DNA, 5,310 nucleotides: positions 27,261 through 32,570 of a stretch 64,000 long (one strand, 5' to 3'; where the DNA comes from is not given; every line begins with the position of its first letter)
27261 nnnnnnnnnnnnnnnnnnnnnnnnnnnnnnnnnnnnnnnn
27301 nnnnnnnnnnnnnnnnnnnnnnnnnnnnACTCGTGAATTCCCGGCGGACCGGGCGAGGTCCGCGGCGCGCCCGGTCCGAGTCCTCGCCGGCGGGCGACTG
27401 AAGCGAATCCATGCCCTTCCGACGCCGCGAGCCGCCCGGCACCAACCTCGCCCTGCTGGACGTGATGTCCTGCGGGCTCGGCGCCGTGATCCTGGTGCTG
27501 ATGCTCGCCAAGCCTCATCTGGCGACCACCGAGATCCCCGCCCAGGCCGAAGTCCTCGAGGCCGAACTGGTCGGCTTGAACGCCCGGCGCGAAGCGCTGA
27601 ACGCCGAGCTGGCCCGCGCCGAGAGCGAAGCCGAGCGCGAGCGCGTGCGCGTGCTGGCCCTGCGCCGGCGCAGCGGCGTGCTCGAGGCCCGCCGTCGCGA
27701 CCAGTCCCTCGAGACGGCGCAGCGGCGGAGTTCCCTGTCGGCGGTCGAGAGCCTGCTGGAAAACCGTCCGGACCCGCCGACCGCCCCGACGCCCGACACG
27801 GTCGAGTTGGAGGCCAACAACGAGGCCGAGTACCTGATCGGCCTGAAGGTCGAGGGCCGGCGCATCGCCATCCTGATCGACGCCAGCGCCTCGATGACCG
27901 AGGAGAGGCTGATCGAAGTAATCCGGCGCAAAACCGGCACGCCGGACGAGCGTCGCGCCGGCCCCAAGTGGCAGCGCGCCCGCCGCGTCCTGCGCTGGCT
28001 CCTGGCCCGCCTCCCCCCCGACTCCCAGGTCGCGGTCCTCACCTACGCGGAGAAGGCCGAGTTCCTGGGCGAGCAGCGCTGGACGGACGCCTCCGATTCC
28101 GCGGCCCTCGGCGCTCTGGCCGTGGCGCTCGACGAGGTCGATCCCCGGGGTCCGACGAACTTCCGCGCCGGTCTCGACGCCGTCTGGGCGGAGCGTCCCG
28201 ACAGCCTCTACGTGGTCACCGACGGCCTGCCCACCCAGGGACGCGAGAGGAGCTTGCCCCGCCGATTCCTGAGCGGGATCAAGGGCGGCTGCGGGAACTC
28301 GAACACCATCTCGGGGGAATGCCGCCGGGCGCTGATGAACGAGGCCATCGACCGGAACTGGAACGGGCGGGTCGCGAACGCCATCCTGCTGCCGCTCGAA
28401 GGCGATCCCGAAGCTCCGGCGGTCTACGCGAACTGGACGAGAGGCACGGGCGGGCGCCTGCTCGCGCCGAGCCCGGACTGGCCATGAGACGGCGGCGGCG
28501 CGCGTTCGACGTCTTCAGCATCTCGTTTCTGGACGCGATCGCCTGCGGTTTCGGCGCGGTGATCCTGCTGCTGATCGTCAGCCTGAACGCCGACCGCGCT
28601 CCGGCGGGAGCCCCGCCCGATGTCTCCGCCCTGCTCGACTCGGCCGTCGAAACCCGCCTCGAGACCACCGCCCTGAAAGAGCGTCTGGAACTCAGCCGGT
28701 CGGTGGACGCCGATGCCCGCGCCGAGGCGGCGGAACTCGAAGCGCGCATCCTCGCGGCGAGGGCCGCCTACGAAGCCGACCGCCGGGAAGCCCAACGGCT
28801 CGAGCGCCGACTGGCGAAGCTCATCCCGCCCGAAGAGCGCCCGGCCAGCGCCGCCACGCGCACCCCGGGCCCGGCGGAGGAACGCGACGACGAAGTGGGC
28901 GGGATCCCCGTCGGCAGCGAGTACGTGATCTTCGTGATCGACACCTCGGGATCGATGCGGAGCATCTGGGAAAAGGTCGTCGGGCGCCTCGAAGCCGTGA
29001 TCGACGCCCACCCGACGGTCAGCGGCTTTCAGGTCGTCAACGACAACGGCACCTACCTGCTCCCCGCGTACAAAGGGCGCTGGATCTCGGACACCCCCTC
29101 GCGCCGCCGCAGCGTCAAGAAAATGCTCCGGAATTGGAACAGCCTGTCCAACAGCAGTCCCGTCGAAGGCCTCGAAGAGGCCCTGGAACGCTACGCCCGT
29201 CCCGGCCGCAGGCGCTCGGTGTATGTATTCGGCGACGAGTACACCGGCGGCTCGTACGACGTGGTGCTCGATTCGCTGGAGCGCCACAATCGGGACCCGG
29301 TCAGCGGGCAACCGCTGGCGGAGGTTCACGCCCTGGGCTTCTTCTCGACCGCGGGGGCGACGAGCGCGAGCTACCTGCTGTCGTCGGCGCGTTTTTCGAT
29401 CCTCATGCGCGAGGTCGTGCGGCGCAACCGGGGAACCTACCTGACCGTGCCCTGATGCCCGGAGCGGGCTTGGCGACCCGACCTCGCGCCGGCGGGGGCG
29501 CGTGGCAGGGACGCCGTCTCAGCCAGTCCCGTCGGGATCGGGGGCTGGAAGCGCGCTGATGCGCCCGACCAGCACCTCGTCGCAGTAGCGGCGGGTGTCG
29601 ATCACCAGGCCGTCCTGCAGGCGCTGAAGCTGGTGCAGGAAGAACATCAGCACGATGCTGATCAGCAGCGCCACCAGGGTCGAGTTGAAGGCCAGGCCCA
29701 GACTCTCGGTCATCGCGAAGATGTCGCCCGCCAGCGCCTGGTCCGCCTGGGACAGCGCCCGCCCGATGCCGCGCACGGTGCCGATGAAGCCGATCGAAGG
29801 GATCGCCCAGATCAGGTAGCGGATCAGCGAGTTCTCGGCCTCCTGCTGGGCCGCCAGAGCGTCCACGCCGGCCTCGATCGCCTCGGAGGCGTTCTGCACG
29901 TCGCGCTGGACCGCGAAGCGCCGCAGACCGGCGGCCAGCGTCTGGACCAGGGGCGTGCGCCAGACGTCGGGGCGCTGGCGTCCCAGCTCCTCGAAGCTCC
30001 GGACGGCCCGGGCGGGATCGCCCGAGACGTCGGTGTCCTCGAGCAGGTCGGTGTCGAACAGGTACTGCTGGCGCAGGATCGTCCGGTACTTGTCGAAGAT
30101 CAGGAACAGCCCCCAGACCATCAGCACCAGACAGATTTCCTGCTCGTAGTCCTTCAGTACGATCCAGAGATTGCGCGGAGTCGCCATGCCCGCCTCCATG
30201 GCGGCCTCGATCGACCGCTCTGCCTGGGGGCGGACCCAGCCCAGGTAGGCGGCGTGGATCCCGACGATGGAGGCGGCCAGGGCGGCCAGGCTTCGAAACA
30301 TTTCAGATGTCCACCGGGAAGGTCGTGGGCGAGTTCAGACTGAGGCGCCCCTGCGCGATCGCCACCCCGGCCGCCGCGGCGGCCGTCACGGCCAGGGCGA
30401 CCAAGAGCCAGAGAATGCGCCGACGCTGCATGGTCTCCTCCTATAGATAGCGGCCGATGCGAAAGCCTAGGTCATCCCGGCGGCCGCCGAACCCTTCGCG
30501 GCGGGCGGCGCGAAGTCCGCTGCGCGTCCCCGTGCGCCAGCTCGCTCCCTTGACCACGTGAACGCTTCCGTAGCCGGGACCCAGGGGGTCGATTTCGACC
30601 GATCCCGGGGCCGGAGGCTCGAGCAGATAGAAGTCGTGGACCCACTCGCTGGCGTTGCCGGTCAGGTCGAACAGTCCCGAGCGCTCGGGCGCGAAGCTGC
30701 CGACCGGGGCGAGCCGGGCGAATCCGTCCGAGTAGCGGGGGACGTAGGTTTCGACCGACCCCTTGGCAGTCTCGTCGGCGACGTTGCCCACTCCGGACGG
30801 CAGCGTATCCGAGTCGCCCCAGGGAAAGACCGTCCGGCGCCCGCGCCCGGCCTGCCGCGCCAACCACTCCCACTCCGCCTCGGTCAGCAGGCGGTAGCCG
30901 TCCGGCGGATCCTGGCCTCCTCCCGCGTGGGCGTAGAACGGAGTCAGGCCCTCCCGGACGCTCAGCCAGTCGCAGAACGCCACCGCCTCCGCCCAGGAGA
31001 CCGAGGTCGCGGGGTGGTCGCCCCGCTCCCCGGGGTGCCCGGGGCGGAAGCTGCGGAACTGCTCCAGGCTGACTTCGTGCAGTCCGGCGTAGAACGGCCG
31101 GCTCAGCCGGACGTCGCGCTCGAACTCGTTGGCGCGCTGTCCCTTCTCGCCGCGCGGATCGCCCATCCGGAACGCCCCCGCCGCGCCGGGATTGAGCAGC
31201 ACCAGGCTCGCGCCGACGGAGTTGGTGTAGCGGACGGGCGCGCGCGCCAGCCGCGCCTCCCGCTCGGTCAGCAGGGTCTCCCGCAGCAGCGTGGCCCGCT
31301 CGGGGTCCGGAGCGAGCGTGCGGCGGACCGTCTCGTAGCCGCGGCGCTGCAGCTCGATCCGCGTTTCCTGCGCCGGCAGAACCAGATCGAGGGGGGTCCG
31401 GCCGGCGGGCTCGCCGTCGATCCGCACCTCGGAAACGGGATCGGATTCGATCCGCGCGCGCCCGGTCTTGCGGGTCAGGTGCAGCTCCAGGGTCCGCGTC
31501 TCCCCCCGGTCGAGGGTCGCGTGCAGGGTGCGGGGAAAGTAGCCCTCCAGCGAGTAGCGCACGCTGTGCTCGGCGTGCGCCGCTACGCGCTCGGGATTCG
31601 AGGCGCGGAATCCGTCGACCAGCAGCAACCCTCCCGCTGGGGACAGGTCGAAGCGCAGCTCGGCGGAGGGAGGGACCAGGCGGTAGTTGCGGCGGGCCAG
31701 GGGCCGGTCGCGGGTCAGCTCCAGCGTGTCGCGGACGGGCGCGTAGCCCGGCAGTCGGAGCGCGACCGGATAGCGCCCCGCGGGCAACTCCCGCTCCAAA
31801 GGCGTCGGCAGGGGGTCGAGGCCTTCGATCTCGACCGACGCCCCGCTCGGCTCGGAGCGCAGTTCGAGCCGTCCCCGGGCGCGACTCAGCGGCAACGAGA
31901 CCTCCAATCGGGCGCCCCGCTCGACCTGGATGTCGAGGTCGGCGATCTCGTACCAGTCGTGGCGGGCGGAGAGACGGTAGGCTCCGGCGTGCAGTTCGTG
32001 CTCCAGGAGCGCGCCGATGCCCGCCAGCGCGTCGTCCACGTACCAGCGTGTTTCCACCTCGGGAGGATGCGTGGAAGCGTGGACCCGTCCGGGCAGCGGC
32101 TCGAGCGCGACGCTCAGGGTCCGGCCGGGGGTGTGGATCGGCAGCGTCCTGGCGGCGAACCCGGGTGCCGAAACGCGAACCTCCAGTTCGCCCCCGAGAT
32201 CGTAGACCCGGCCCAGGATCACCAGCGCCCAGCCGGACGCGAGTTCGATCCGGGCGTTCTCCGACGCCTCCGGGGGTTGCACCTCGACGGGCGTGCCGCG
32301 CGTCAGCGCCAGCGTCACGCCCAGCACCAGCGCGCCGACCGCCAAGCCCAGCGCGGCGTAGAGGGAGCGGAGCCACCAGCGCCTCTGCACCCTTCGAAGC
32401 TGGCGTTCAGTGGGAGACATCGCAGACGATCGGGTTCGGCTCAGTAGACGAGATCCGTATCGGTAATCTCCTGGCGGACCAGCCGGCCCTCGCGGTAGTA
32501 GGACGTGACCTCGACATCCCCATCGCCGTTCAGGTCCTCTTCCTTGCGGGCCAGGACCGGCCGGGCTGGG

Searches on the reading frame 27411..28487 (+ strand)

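Call 10: search_protein_families(library=pfam, proteins=[window:27411-28487:+], max_evalue=0.01)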
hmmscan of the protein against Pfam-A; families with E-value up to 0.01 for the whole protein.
window:27411-28487:+ (358 aa): 2 families
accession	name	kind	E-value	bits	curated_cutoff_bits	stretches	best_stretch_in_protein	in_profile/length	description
PF13519.12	VWA_2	-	6.9e-06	27.1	27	1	153-272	2-106/107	von Willebrand factor type A domain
PF13768.12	VWA_3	-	0.00013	22.5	27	1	192-280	22-114/155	von Willebrand factor type A domain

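Call 91: search_protein_families(library=padloc, proteins=[window:27411-28487:+], max_evalue=0.001)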
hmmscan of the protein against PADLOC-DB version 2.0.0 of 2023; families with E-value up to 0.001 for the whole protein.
window:27411-28487:+ (358 aa): 0 families

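Call 92: search_protein_families(library=ncbifam, proteins=[window:27411-28487:+], max_evalue=0.001)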
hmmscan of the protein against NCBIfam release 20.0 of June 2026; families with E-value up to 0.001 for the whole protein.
window:27411-28487:+ (358 aa): 0 families

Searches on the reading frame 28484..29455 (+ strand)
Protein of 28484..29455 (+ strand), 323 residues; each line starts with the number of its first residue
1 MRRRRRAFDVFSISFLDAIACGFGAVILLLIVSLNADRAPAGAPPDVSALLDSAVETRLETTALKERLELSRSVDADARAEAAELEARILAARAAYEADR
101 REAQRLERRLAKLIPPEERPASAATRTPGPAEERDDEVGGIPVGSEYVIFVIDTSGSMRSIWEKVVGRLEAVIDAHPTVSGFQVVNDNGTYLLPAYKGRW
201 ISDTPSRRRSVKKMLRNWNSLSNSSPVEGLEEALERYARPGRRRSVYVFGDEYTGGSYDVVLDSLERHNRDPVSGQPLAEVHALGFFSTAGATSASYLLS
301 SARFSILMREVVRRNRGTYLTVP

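Call 10: search_protein_families(library=pfam, proteins=[window:28484-29455:+], max_evalue=0.01)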
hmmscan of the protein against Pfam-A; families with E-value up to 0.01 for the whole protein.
window:28484-29455:+ (323 aa): 3 families
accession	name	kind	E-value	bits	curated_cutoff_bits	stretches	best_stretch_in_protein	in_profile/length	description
PF13768.12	VWA_3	-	9.3e-05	23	27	1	148-286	3-133/155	von Willebrand factor type A domain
PF13519.12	VWA_2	-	0.0033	18.5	27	1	148-251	1-105/107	von Willebrand factor type A domain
PF05762.20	VWA_CoxE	-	0.0099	15.8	26.4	0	148-267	59-174/222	VWA domain containing CoxE-like protein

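Call 91: search_protein_families(library=padloc, proteins=[window:28484-29455:+], max_evalue=0.001)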
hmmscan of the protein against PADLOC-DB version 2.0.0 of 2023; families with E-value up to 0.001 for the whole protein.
window:28484-29455:+ (323 aa): 0 families

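Call 92: search_protein_families(library=ncbifam, proteins=[window:28484-29455:+], max_evalue=0.001)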
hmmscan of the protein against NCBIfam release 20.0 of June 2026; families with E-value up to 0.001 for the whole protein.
window:28484-29455:+ (323 aa): 0 families

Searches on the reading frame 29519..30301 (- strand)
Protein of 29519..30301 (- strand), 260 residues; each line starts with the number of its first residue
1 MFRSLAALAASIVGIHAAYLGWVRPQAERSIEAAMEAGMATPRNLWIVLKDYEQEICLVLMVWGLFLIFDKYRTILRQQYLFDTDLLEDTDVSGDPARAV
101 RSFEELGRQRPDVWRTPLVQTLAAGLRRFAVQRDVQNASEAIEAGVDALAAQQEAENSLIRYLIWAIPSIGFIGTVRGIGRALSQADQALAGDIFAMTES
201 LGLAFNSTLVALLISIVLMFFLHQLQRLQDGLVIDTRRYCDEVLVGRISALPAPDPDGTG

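Call 10: search_protein_families(library=pfam, proteins=[window:29519-30301:-], max_evalue=0.01)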
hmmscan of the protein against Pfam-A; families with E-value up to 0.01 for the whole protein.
window:29519-30301:- (260 aa): 1 family
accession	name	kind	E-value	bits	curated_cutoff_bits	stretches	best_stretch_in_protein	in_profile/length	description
PF01618.21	MotA_ExbB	-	1e-13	51.5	22.9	1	116-233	4-122/127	MotA/TolQ/ExbB proton channel family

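Call 91: search_protein_families(library=padloc, proteins=[window:29519-30301:-], max_evalue=0.001)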
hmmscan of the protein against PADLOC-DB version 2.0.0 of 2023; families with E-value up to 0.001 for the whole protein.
window:29519-30301:- (260 aa): 0 families

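Call 92: search_protein_families(library=ncbifam, proteins=[window:29519-30301:-], max_evalue=0.001)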
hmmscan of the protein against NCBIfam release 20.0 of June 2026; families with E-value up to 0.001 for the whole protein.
window:29519-30301:- (260 aa): 0 families

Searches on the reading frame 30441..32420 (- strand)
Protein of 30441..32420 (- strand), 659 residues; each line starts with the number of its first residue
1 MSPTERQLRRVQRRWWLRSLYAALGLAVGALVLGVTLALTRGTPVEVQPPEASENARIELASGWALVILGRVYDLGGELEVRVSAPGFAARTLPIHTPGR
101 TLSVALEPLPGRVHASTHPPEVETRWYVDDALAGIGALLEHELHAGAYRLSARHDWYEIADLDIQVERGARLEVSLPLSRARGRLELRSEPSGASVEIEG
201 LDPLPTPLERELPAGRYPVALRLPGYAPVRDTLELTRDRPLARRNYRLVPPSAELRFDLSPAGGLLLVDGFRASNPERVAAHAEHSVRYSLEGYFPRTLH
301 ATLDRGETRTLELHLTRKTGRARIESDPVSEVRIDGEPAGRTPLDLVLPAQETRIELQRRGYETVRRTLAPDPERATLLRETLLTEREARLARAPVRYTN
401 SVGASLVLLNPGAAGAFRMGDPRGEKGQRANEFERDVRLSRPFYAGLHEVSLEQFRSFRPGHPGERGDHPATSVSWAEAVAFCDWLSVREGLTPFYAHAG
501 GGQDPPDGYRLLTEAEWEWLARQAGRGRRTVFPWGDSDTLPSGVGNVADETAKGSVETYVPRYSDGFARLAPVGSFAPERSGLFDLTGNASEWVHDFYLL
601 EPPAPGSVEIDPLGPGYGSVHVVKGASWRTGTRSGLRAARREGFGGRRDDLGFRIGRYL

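Call 10: search_protein_families(library=pfam, proteins=[window:30441-32420:-], max_evalue=0.01)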
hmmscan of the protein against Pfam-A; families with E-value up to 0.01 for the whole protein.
window:30441-32420:- (659 aa): 3 families
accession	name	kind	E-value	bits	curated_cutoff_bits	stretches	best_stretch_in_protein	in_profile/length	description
PF03781.23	FGE-sulfatase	-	3.4e-32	112.5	23.3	1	414-655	10-253/255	Sulfatase-modifying factor enzyme 1-like domain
PF08308.17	PEGA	-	1.5e-25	89.3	20.8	2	183-239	2-59/71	PEGA domain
PF13620.12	CarboxypepD_reg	-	2.3e-07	31.5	32.3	0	211-240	44-74/82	Carboxypeptidase regulatory-like domain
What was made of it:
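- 29519..32420 (-): Distal genes of the same minus-strand operon: a PEGA + FGE-sulfatase-domain protein (30441..32420) and a second MotA/ExbB-like protein (29519..30301). These are specific to this genome and are not part of the conserved module. Pfam hits (call 10).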

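Call 91: search_protein_families(library=padloc, proteins=[window:30441-32420:-], max_evalue=0.001)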
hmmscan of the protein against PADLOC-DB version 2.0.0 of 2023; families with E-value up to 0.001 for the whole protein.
window:30441-32420:- (659 aa): 0 families

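Call 92: search_protein_families(library=ncbifam, proteins=[window:30441-32420:-], max_evalue=0.001)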
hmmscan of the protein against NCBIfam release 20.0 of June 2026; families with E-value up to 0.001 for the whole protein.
window:30441-32420:- (659 aa): 5 families
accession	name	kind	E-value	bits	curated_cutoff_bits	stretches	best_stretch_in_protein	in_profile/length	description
TIGR03525.2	GldK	equivalog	1.2e-15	57.8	350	1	468-599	219-339/408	T9SS ring complex lipoprotein PorK/GldK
NF051459.1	pyoverdine_PvdO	equivalog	6e-13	48.5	500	1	468-658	117-279/280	dihydropyoverdine dehydrogenase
NF041186.1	SenA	equivalog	8.9e-07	28.6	420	1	467-654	269-379/382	selenoneine synthase SenA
TIGR03524.1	GldJ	equivalog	3.7e-06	25.9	458.2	1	509-598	264-365/559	gliding motility lipoprotein GldJ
TIGR02171.1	Fb_sc_TIGR02171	subfamily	0.00014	20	544.35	0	434-598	64-218/912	TIGR02171 family lipoprotein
